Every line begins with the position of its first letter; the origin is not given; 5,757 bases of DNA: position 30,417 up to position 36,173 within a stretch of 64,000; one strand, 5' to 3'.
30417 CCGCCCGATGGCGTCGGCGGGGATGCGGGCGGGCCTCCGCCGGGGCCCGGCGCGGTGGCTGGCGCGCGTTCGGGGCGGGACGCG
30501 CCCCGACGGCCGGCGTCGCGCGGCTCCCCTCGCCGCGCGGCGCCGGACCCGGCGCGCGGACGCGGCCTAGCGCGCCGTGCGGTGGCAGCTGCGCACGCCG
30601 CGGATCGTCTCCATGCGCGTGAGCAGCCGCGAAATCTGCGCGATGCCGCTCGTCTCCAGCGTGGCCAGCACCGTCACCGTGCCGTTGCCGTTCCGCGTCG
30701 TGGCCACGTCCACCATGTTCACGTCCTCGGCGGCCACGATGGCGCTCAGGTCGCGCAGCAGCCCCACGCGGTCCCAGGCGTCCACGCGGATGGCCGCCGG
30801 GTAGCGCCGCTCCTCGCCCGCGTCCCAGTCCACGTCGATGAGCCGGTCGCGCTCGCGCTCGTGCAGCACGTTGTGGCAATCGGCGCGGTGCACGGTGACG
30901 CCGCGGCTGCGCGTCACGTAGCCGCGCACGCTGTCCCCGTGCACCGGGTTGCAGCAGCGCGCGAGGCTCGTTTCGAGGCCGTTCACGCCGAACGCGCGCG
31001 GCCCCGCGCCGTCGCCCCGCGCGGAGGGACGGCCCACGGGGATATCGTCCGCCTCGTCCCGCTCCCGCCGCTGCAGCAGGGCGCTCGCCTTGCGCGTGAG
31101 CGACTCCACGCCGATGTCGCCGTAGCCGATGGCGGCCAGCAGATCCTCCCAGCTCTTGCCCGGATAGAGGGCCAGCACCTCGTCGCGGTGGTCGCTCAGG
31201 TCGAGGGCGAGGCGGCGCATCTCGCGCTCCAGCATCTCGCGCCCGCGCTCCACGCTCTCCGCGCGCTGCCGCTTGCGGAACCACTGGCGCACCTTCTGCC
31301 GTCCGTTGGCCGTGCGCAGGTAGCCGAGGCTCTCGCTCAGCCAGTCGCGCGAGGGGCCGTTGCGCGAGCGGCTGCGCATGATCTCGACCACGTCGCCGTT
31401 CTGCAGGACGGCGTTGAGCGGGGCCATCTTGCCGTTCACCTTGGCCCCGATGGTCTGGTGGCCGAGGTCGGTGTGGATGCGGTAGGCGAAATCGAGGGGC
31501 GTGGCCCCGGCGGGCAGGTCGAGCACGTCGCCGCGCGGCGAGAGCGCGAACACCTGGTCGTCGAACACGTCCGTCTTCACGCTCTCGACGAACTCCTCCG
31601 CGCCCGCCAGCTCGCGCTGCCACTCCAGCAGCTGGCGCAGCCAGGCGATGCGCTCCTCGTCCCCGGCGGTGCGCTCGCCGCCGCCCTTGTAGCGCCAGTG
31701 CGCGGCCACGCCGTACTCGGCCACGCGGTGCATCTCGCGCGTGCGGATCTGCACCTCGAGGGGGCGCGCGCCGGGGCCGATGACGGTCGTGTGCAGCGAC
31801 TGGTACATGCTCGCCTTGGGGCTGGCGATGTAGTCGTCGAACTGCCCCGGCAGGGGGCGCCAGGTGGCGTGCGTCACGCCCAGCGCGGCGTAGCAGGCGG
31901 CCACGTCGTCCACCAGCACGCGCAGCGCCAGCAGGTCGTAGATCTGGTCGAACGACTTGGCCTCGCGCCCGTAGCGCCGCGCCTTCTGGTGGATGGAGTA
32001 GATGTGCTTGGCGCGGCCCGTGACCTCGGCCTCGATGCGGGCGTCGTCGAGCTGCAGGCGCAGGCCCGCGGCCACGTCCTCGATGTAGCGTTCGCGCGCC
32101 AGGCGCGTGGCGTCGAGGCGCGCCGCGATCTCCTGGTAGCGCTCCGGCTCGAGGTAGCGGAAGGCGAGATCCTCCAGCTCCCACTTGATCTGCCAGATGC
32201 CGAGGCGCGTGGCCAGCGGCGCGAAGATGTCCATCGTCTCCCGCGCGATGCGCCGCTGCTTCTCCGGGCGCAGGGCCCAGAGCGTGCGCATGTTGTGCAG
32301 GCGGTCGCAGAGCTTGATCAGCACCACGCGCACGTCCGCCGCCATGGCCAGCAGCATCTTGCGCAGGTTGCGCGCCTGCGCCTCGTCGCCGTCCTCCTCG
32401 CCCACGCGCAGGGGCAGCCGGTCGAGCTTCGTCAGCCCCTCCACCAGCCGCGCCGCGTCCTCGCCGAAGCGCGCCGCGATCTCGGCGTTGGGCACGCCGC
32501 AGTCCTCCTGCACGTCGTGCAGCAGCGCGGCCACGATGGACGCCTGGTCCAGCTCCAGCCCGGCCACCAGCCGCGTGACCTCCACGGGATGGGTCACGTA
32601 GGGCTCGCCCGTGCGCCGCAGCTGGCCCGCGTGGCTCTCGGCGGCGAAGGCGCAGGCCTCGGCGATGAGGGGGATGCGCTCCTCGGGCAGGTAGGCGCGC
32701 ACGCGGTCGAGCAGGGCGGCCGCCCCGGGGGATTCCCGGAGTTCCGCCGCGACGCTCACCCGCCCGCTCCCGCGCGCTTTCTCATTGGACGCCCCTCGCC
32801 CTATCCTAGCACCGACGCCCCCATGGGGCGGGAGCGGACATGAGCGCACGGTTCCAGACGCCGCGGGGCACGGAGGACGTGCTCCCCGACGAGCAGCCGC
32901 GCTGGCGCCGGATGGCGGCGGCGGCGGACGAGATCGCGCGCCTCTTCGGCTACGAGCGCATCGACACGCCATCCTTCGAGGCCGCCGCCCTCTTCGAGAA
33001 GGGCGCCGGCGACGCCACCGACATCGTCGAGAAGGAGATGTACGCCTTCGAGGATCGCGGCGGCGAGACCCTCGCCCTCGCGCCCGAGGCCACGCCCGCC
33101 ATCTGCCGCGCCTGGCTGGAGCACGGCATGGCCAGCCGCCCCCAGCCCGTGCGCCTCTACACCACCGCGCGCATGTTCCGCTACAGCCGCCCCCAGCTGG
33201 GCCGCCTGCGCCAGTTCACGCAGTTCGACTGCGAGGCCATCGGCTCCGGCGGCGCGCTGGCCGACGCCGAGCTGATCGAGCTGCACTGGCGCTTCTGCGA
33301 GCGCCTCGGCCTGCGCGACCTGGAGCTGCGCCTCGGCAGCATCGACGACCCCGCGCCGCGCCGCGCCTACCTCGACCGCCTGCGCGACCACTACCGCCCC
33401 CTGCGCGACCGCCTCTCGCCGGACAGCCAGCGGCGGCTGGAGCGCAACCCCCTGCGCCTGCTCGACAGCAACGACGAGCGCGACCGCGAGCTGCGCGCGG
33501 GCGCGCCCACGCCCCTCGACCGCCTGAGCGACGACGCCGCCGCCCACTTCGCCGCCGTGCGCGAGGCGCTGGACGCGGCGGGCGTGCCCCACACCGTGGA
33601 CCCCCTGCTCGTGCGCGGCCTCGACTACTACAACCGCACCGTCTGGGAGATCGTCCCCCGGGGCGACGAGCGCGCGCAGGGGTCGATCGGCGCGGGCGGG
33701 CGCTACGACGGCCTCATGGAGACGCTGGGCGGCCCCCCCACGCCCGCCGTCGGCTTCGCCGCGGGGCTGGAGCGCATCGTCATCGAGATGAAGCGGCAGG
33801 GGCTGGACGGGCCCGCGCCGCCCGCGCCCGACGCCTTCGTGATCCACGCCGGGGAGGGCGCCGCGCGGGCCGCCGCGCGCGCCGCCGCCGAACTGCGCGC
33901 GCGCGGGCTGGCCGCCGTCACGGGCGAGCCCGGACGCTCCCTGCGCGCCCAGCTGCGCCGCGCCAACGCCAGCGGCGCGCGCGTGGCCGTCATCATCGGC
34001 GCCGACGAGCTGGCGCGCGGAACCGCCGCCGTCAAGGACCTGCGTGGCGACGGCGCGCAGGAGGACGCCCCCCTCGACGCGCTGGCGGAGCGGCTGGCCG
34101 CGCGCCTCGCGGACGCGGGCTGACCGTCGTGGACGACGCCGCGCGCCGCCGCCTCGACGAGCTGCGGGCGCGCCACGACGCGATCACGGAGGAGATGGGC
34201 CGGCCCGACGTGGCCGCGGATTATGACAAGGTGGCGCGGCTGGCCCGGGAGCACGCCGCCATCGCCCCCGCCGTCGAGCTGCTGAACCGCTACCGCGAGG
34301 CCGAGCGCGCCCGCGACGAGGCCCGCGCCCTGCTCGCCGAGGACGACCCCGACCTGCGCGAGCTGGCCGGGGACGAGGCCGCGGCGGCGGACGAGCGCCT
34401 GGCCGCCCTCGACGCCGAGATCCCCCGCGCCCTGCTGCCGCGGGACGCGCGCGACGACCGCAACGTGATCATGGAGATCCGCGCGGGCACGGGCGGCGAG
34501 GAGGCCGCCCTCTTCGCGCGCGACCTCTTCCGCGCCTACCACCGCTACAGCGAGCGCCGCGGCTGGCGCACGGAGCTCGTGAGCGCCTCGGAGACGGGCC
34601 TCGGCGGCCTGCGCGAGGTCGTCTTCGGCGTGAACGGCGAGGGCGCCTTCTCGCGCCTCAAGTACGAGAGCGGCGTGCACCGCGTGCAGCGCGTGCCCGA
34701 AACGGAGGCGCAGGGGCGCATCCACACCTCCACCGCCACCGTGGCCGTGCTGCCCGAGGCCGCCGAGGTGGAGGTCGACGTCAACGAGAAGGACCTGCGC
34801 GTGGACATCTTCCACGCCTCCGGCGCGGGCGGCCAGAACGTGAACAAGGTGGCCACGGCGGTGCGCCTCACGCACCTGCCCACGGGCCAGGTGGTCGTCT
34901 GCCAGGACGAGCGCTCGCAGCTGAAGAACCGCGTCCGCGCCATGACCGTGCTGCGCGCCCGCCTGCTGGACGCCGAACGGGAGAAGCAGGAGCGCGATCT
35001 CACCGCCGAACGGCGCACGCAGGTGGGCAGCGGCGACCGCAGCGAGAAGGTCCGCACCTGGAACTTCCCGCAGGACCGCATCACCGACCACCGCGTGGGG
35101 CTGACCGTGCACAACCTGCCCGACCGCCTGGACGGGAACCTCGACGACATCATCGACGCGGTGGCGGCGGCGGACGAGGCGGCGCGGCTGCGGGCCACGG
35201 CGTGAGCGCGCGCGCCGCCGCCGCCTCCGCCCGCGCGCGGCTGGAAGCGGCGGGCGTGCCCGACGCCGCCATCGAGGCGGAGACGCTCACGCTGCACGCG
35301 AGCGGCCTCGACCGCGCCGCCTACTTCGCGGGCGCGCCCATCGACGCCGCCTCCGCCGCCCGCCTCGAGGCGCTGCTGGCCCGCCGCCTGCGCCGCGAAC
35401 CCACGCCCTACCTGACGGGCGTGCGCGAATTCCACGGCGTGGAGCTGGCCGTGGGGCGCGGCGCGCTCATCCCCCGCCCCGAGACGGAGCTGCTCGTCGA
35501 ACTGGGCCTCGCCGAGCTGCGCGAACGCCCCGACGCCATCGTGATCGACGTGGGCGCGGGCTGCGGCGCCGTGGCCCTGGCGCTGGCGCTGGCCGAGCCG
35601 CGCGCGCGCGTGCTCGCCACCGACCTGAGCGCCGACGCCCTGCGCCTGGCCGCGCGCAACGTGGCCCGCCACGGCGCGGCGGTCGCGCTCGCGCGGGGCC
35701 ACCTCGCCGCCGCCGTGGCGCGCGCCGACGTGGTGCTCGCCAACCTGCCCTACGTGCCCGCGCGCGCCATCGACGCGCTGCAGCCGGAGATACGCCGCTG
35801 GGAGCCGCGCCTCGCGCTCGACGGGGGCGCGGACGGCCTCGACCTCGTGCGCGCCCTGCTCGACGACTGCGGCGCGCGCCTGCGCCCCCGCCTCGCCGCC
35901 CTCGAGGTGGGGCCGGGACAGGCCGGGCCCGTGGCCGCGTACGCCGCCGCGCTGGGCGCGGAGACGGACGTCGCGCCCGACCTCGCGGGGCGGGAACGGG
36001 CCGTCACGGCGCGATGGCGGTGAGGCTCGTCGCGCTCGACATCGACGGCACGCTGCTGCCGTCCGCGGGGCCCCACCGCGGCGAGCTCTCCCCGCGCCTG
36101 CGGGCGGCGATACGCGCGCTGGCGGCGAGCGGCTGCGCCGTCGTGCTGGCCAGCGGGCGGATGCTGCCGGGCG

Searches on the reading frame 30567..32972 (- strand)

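Call 59: search_protein_families(library=pfam, proteins=[window:30567-32972:-], max_evalue=0.00001)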
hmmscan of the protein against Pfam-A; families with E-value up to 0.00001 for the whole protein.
window:30567-32972:- (801 aa): 5 families
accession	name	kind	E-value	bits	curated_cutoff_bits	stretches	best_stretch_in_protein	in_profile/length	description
PF13328.12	HD_4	-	4.5e-55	186.1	27.2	1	106-260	1-156/156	HD domain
PF04607.23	RelA_SpoT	-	5e-39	133.5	27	1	319-431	1-111/113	Region found in RelA / SpoT proteins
PF02824.27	TGS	-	3.1e-23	82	22.2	1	477-532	4-59/60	TGS domain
PF13291.12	ACT_4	-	4.4e-15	56.5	27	1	721-798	2-80/80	ACT domain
PF01966.28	HD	-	1.7e-06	28.7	22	1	125-228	1-116/116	HD domain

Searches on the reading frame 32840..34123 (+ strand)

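Call 59: search_protein_families(library=pfam, proteins=[window:32840-34123:+], max_evalue=0.00001)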
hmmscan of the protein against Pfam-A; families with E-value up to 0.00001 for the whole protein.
window:32840-34123:+ (427 aa): 3 families
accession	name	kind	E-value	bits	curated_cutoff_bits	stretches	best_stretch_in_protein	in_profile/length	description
PF13393.11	tRNA-synt_His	-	4.8e-43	148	25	1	10-313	1-308/308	Histidyl-tRNA synthetase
PF00587.30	tRNA-synt_2b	-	7.6e-12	46.1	29.3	1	68-280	1-129/179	tRNA synthetase class II core domain (G, H, P, S and T)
PF03129.25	HGTP_anticodon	-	1.8e-10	41.3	21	1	332-421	2-93/94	Anticodon binding domain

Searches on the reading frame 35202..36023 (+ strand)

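Call 59: search_protein_families(library=pfam, proteins=[window:35202-36023:+], max_evalue=0.00001)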
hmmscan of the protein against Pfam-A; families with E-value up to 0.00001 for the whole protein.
window:35202-36023:+ (273 aa): 5 families
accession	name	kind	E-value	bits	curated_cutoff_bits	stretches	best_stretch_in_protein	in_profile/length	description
PF17827.6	PrmC_N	-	1.3e-13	51.7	23.4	1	8-73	4-71/71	PrmC N-terminal domain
PF05175.20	MTS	-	4.4e-11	43.1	23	1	103-189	24-113/170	Methyltransferase small domain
PF13649.12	Methyltransf_25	-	4.9e-08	34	27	1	114-199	1-91/97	Methyltransferase domain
PF06325.19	PrmA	-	2.1e-07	31.2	22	1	105-198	156-247/296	Ribosomal protein L11 methyltransferase (PrmA)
PF08242.18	Methyltransf_12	-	5e-06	27.6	30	0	115-181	1-72/98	Methyltransferase domain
